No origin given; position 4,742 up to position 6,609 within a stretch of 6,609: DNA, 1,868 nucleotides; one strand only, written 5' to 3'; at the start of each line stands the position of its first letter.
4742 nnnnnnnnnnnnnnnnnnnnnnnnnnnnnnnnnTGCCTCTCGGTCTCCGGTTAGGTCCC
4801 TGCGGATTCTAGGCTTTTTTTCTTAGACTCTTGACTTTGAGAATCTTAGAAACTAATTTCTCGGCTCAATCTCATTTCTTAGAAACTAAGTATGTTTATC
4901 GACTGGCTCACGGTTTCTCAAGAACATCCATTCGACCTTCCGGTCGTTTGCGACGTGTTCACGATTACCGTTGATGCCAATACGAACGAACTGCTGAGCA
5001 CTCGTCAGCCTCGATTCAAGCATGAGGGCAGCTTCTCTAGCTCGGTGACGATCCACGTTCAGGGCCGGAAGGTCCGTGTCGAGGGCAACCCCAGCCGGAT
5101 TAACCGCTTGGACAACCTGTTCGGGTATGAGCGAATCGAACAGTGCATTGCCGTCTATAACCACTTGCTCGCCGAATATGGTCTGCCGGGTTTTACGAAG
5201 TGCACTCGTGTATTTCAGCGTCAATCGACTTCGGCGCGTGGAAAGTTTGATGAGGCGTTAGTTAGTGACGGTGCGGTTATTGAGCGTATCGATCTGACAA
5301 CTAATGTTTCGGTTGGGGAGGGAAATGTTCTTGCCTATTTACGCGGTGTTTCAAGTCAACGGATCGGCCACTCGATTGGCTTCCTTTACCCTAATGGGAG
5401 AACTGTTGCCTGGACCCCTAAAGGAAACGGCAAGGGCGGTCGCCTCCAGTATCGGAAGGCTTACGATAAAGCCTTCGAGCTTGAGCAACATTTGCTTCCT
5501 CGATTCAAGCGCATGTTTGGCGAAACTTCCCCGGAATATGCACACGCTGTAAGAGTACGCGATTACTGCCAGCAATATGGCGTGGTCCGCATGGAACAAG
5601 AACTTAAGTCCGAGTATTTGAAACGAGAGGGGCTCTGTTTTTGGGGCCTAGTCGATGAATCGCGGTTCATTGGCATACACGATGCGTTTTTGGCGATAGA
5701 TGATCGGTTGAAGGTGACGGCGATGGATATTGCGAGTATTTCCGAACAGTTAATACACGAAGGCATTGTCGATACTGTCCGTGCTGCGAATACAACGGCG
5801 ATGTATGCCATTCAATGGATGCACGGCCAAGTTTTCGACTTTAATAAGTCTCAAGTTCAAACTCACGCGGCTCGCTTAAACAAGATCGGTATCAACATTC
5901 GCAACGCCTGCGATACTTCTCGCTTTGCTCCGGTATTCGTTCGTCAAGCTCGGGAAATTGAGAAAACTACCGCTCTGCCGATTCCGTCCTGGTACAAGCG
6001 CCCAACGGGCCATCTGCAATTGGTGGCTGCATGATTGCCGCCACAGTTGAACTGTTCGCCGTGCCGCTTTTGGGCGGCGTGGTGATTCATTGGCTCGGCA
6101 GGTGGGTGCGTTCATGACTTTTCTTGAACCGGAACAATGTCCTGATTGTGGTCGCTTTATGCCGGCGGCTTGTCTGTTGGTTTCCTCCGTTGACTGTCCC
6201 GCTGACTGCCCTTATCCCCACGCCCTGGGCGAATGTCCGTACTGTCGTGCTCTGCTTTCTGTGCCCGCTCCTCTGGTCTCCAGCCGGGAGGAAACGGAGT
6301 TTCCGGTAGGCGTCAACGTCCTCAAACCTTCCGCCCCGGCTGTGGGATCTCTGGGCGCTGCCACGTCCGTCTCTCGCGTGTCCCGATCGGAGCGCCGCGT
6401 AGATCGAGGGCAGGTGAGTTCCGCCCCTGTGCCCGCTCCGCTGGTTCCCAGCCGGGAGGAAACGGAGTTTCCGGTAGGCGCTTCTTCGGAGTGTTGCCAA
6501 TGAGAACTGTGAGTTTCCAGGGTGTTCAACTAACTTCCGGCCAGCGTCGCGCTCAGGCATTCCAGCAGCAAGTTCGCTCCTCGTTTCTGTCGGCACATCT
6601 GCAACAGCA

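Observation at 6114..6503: Cys-rich ORF between rep and the SSB carrying two 52-bp near-identical repeats with embedded hairpins: possible overlap of coding and cis-acting DNA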

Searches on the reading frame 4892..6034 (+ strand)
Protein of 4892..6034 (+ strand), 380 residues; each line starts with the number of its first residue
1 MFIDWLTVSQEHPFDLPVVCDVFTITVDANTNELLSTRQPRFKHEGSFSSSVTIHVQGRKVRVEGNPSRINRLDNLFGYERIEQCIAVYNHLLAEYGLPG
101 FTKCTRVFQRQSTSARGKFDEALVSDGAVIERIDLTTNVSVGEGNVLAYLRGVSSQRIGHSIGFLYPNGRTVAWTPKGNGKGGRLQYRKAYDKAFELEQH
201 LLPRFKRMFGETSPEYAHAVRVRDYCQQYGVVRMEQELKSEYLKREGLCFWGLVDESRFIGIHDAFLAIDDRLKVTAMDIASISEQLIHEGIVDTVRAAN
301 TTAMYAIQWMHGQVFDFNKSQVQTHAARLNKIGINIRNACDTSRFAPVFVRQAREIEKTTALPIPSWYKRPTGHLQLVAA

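Call 5: search_protein_families(library=pfam, proteins=[window:4892-6034:+], max_evalue=0.1)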
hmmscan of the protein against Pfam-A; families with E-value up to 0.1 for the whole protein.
window:4892-6034:+ (380 aa): 4 families
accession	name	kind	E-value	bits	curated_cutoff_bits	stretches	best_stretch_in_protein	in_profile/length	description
PF05155.20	G2P_X_C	-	8.8e-21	74.7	25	1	287-372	1-86/88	Replication-associated protein G2P C-terminal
PF05144.20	Phage_CRI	-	1.1e-07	32.2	21.7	1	3-248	2-223/232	Replication-associated protein G2P N-terminal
PF13374.12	TPR_10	-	0.077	13.5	27.5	0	182-215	9-42/42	Tetratricopeptide repeat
PF13004.13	BACON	-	0.089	13.2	25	0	4-32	10-35/61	Putative binding domain, N-terminal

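Call 6: search_protein_families(library=phrogs, proteins=[window:4892-6034:+], max_evalue=0.1)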
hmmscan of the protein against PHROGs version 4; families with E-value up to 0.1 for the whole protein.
window:4892-6034:+ (380 aa): 4 families
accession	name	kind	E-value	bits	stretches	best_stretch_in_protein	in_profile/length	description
phrog_702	-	DNA, RNA and nucleotide metabolism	3.7e-107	359.8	1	1-376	1-371/382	replication protein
phrog_24563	-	unknown function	7.7e-22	78.7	1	2-110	4-118/134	-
phrog_17464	-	DNA, RNA and nucleotide metabolism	1.1e-06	29.7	1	283-368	2-85/100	replication protein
phrog_1510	-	moron, auxiliary metabolic gene and host takeover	0.073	14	0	209-274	18-86/107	superinfection exclusion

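Call 10: find_related_loci(query=window:4892-6034:+, collection=viral_contigs, flank=4000)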
Query window:4892-6034:+ (380 aa) in viral_contigs; peptide patterns used: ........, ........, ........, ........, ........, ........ (x = any residue, [..] = any of these).
134 stretches matched a pattern; 133 encode a relative of the query (tblastn E <= 1e-3); the best 80 are kept; 80 distinct loci.
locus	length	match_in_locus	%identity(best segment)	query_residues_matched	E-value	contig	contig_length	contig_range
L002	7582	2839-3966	77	1-379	0e+0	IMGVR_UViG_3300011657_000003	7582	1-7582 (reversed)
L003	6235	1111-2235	78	2-379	0e+0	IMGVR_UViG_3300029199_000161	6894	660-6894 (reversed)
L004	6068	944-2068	78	2-379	0e+0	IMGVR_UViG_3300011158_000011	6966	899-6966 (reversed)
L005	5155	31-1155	78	2-379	0e+0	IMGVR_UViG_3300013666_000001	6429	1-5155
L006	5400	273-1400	78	1-379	0e+0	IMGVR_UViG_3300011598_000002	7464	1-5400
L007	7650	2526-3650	78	2-379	0e+0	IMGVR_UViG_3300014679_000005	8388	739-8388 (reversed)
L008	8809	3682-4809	78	1-379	0e+0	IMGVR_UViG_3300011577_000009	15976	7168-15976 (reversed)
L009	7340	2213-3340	78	1-379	0e+0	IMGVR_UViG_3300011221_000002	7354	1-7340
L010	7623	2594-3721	78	1-379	0e+0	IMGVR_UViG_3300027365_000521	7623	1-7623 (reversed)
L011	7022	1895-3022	78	1-379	0e+0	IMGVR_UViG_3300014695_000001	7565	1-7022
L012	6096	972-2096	78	2-380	0e+0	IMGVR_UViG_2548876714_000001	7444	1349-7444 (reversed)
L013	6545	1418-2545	78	1-379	0e+0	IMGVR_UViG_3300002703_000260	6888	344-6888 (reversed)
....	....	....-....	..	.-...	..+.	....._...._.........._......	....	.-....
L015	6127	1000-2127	78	1-379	0e+0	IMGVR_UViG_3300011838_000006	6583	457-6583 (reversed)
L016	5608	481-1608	77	1-379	0e+0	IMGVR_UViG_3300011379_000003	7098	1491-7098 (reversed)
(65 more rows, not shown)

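Call 11: find_related_loci(query=window:4892-6034:+, collection=genome_contigs, flank=4000)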
Query window:4892-6034:+ (380 aa) in genome_contigs; peptide patterns used: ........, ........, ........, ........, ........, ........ (x = any residue, [..] = any of these).
50 stretches matched a pattern; 25 encode a relative of the query (tblastn E <= 1e-3); 24 distinct loci.
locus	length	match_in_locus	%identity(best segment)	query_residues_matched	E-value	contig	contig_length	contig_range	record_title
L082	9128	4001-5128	76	1-380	0e+0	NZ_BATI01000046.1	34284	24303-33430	Aquipseudomonas alcaligenes NBRC 14159, whole genome shotgun sequence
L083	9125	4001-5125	74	1-379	0e+0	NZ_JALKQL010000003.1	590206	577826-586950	Pseudomonas iridis strain Y-22 Contig_003, whole genome shotgun sequence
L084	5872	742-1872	73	1-380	0e+0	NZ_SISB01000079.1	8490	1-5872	Pseudomonas sp. BGI-2 NODE_79_length_8490_cov_273.135, whole genome shotgun sequence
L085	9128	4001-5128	73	1-380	0e+0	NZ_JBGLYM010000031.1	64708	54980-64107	Pseudomonas sp. Pseusp88 strain CT11-88 NODE_31_length_64708_cov_32.356980, whole genome shotgun sequence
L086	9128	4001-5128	72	1-379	0e+0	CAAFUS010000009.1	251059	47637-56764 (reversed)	MAG TPA_asm: Pseudomonadaceae bacterium, isolate HGM22033, WGS project CAAFUS010000000 data, contig: SRS372576_1_k119_84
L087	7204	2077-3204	70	1-379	0e+0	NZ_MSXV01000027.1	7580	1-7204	Pseudomonas sp. PA15(2017) strain PA15 NODE_29_length_7462_cov_290.817474, whole genome shotgun sequence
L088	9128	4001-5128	69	1-380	0e+0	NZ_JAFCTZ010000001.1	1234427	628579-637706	Pseudomonas sp. DWP3-1-2 NODE_1_length_1234427_cov_66.335693, whole genome shotgun sequence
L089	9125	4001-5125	69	1-379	3e-179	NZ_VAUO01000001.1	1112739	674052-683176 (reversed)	Pseudomonas mosselii strain SC006 Scaffold1, whole genome shotgun sequence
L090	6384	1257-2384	68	1-380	3e-177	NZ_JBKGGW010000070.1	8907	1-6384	Pseudomonas sp. SMN11 contig_70, whole genome shotgun sequence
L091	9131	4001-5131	73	1-380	0e+0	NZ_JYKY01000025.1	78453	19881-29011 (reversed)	Pseudomonas lundensis strain DSM 6252 25_78453_30.5464, whole genome shotgun sequence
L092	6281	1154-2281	58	1-379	6e-139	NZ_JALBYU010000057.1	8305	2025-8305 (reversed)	Pseudomonas sp. UYIF39 NODE_57_length_8398_cov_180.572627, whole genome shotgun sequence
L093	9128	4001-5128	55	1-379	3e-137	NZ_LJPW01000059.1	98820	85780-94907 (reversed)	Pseudomonas caricapapayae strain ICMP 2855 PcaICMP2855_Contig_59, whole genome shotgun sequence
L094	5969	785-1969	50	1-379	2e-125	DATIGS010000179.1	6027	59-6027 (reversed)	MAG TPA_asm: Cellvibrio sp. isolate SMAG_U15617 k141_33550, whole genome shotgun sequence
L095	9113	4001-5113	49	1-377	4e-120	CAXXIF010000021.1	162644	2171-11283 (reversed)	MAG: Aeromonadaceae bacterium isolate a2a4d2f2-4c42-4584-8ff5-9e7a0589214e genome assembly, contig: contig_21, whole gen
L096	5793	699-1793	48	1-371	5e-116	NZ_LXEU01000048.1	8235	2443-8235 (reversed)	Kluyvera georgiana ATCC 51603 Sequence00048, whole genome shotgun sequence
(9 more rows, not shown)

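Call 34: search_dna_similar(query=window:4892-6034:+, collection=phages, mode=protein, max_rows=25)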
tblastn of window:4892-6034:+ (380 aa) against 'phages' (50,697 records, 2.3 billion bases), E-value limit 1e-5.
Records with a match: 22; places in all: 23; records where one place covers at least 80% of the query: 21.
Best place of each record, by identity: 60-80% 4; <60% 18.
By first word of the organism name: Vibrio 5; Pseudomonas 4; Dulem 4; Inovirus 3; Phage 2; Alteromonas 2; Escherichia 2.
By host as written in the record: Varecia variegata 4; - 3; Pseudomonas aeruginosa 3; Homo sapiens 3; Vibrio cyclitrophicus 10N.239.311.A09 2; Vibrio cyclitrophicus 10N.239.311.C11 2; Pseudomonas aeruginosa ZS-PA-35 1; Alteromonas macleodii 1; and 3 more.
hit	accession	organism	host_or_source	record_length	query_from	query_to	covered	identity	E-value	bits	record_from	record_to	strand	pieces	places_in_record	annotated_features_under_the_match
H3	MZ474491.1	Phage silverpheasant213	cloacal swab from silver pheasant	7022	1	379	100%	75.7%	0e+0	615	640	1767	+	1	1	replication protein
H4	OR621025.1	Pseudomonas phage 17897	Pseudomonas aeruginosa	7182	1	379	100%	68.7%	1e-173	540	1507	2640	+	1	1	replication protein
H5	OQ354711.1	Pseudomonas phage WX_Y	Pseudomonas aeruginosa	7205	1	380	100%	64.5%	4e-157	493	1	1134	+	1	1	RstA1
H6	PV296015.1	Pseudomonas phage WX-Y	Pseudomonas aeruginosa ZS-PA-35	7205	1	380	100%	64.5%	4e-157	493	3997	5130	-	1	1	RstA1 protein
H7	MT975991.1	Alteromonas phage phiAFP1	Alteromonas macleodii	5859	1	380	100%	47.2%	3e-103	339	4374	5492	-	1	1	putative replication-associated protein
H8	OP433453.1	Alteromonas phage phiAFP1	Alteromonas abrolhosensis JKT1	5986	1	380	100%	47.2%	3e-103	339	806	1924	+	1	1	hypothetical protein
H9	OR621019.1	Pseudomonas phage 36-2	Pseudomonas aeruginosa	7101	1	379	100%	47.2%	1e-100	332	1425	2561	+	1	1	replication protein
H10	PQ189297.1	Vibrio phage 10N.239.311.A09_PE002A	Vibrio cyclitrophicus 10N.239.311.A09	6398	2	371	97%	42.6%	1e-80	274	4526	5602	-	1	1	hypothetical protein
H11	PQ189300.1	Vibrio phage 10N.239.311.B03_PE002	Vibrio cyclitrophicus 10N.239.311.B03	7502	2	371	97%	42.6%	1e-80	274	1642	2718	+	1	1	hypothetical protein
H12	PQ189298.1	Vibrio phage 10N.239.311.A09_PE002B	Vibrio cyclitrophicus 10N.239.311.A09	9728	2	371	97%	42.6%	1e-80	274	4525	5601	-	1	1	hypothetical protein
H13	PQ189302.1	Vibrio phage 10N.239.311.C11_PE002A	Vibrio cyclitrophicus 10N.239.311.C11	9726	2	371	97%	42.6%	1e-80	274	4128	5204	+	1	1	hypothetical protein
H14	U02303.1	Escherichia phage If1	-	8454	42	377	88%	46.9%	3e-93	310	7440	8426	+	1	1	ORF320; homologous to R-pyocin (L06240) | minor intergenic region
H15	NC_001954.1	Escherichia phage If1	Escherichia coli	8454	42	377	88%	46.9%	3e-93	310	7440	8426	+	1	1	hypothetical protein | minor intergenic region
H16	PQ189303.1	Vibrio phage 10N.239.311.C11_PE002B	Vibrio cyclitrophicus 10N.239.311.C11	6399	2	371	97%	42.4%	8e-80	272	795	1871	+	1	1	hypothetical protein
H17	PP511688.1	Dulem virus 53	Varecia variegata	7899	3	379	99%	40.7%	4e-82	279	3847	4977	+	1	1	replication protein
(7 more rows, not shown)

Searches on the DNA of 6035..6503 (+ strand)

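Call 43: search_dna_similar(query=window:6035-6503:+, collection=plasmids, mode=distant, max_evalue=0.01)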
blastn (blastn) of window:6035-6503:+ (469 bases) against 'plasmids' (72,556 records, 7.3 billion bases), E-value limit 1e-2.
No match.

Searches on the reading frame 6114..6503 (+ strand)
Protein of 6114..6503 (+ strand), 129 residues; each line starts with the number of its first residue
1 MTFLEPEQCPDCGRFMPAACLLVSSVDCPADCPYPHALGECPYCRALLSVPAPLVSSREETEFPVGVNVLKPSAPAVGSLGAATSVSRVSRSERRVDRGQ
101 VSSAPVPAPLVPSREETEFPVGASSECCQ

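Call 5: search_protein_families(library=pfam, proteins=[window:6114-6503:+], max_evalue=0.1)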
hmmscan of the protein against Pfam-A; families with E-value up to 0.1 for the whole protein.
window:6114-6503:+ (129 aa): 3 families
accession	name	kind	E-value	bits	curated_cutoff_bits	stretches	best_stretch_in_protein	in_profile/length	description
PF25207.1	DUF7837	-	0.0043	17.5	27.8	0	36-49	3-16/47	Domain of unknown function (DUF7837)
PF10571.15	UPF0547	-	0.032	14.8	29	0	8-20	2-14/26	Uncharacterised protein family UPF0547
PF02591.20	Zn_ribbon_9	-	0.047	14.2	29.1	0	7-16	24-33/33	C4-type zinc ribbon domain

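Call 6: search_protein_families(library=phrogs, proteins=[window:6114-6503:+], max_evalue=0.1)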
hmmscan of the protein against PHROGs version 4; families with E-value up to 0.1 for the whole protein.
window:6114-6503:+ (129 aa): 0 families

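Call 8: search_dna_similar(query=window:6114-6503:+, collection=phages, mode=protein, max_evalue=10)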
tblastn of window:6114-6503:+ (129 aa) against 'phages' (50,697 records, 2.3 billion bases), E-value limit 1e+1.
Records with a match: 1; places in all: 1; records where one place covers at least 80% of the query: 0.
Best place of each record, by identity: <60% 1.
By first word of the organism name: Aeromonas 1.
By host as written in the record: Aeromonas dhakensis AM 1.
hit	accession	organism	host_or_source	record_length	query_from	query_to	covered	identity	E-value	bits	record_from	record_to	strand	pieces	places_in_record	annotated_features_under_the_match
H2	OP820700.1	Aeromonas phage vB_AdhS_TS3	Aeromonas dhakensis AM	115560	1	47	36%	32.0%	9e+0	32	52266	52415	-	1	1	hypothetical protein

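Call 9: find_homologous_proteins(query=window:6114-6503:+, max_evalue=0.01)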
Query window:6114-6503:+ (129 aa): 1 proteins with E <= 0.01 among 324 candidates.
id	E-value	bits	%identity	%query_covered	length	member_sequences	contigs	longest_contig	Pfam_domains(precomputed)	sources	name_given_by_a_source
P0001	7.8e-78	277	100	100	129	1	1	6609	-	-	-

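Call 16: find_related_loci(query=window:6114-6503:+, collection=viral_contigs, flank=4000)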
Query window:6114-6503:+ (129 aa) in viral_contigs; peptide patterns used: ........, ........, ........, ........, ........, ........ (x = any residue, [..] = any of these).
43 stretches matched a pattern, but none encodes a relative of the query by tblastn (E <= 1e-3).

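Call 17: find_related_loci(query=window:6114-6503:+, collection=metagenome_contigs, flank=4000)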
Query window:6114-6503:+ (129 aa) in metagenome_contigs; peptide patterns used: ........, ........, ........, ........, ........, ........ (x = any residue, [..] = any of these).
600 stretches matched a pattern, but none encodes a relative of the query by tblastn (E <= 1e-3).

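Call 19: find_encoding_contigs(protein=P0001, flank=7000, max_places=5)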
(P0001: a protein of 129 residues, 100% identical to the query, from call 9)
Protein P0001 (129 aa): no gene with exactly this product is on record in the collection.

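Call 25: predict_structure(protein=window:6114-6500:+)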
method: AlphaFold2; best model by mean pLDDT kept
length: 129 residues; sequences in the alignment: 1
mean_pLDDT: 53.6   pTM: 0.21
mean pLDDT of the five models: 53.6, 49.6, 48.1, 47.1, 47.1
residues with pLDDT >= 90: 0; 70-90: 9; 50-70: 67; < 50: 53
segments of 3 or more residues with pLDDT < 50: 1-8, 17-27, 50-58, 68-70, 72-81
pLDDT, mean of each block of 10 residues (from residue 1): 43 50 47 52 54 45 50 47 56 69 64 64 58
secondary structure, 60 per line:
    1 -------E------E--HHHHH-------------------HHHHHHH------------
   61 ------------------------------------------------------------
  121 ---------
elements in order: H18-22 H42-48

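Call 26: search_protein_representatives(protein=window:6114-6500:+)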
Query: 129 residues. Proteins with E-value up to 0.001 (for the whole library): 3; up to 1e-10: 1; up to 1e-30: 1. The best 3 are listed.
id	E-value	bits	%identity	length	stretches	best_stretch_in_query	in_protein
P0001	2.5e-78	276.8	100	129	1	1-129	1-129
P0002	3.0e-06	43.6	51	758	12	38-56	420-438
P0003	9.1e-06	42.1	43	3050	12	23-42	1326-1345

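Call 70: search_protein_families(library=padloc, proteins=[window:6114-6500:+], max_evalue=0.05)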
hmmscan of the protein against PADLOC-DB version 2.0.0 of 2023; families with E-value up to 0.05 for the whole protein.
window:6114-6500:+ (129 aa): 0 families

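Call 71: search_protein_families(library=ncbifam, proteins=[window:6114-6500:+], max_evalue=0.05)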
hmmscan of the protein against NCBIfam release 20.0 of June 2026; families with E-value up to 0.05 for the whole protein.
window:6114-6500:+ (129 aa): 0 families

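Call 72: search_solved_structures(query=window:6114-6500:+, max_evalue=1)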
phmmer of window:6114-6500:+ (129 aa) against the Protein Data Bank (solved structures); distinct sequences matched with E-value up to 1: 6.
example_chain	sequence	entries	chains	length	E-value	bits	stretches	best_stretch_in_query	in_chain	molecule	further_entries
5ccf_A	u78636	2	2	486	0.32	14.4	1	66-111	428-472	ADP-dependent glucokinase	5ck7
2h0g_A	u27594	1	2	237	0.37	14.2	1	21-83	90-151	Thiol:disulfide interchange protein dsbG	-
2h0i_A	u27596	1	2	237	0.38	14.1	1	21-83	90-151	Thiol:disulfide interchange protein dsbG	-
1v57_A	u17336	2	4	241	0.39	14.1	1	21-83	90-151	Thiol:disulfide interchange protein dsbG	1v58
6sri_q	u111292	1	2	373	0.52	13.7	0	10-52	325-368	Fanconi anaemia protein FANCL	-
2h0h_A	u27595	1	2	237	0.73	13.2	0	21-83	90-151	Thiol:disulfide interchange protein dsbG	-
